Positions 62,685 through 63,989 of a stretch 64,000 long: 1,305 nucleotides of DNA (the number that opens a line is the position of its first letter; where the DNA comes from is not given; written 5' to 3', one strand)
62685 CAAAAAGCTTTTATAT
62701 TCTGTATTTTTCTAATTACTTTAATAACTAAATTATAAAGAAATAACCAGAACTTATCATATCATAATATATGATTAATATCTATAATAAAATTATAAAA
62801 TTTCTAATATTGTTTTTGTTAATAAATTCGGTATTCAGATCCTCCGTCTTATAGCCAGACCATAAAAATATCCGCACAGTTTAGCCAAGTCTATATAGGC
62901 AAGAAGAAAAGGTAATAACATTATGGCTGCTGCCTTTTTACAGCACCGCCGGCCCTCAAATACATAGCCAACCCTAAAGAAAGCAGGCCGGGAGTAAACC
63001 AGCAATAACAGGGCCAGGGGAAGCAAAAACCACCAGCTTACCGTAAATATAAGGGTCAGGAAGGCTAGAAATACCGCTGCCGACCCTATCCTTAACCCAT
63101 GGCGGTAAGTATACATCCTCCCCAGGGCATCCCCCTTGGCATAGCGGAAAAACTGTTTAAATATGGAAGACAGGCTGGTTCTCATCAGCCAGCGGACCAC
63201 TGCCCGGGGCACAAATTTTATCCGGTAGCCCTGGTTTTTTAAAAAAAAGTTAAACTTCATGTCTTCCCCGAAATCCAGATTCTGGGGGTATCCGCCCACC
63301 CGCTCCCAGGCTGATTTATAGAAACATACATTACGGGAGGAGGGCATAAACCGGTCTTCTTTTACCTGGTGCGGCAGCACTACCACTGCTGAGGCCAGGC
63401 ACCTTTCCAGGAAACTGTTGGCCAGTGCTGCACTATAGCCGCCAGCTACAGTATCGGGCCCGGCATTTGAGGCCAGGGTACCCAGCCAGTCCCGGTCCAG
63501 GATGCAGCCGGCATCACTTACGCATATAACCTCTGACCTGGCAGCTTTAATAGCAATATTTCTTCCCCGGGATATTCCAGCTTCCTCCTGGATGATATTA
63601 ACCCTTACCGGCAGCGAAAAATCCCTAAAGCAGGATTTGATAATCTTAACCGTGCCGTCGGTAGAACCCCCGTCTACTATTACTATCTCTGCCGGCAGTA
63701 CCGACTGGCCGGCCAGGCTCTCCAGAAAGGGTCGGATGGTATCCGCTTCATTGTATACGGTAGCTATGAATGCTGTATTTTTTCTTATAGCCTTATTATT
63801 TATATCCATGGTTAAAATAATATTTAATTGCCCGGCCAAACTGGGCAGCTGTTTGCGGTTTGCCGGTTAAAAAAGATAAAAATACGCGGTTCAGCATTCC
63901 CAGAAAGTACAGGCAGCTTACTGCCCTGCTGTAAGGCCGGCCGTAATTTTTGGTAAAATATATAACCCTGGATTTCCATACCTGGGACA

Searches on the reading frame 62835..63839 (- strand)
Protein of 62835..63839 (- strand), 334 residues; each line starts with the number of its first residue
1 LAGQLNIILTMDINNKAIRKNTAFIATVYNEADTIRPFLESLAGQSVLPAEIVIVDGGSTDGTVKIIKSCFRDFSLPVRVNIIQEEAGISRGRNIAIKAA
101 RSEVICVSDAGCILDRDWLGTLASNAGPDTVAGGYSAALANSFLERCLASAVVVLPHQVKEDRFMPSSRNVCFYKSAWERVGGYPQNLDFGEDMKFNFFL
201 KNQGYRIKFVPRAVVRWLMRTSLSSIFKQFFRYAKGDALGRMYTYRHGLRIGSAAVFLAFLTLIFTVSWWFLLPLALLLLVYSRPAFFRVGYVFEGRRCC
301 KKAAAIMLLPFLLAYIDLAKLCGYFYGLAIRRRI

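Call 92: search_protein_families(library=pfam, proteins=[window:62835-63839:-], max_evalue=0.00001)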
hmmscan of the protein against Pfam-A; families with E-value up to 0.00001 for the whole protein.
window:62835-63839:- (334 aa): 4 families
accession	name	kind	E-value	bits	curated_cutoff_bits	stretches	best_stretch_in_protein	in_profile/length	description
PF00535.33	Glycos_transf_2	-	3.3e-21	76.4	23.3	1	25-126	3-103/168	Glycosyl transferase family 2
PF13641.12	Glyco_tranf_2_3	-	6.7e-13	49.6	27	1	22-233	3-227/230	Glycosyltransferase like family 2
PF13632.12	Glyco_trans_2_3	-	7.5e-10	39.4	27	1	164-313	70-193/198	Glycosyl transferase family group 2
PF10111.15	Glyco_tranf_2_2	-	4.6e-07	30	27.3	0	51-124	31-104/276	Glycosyltransferase like family 2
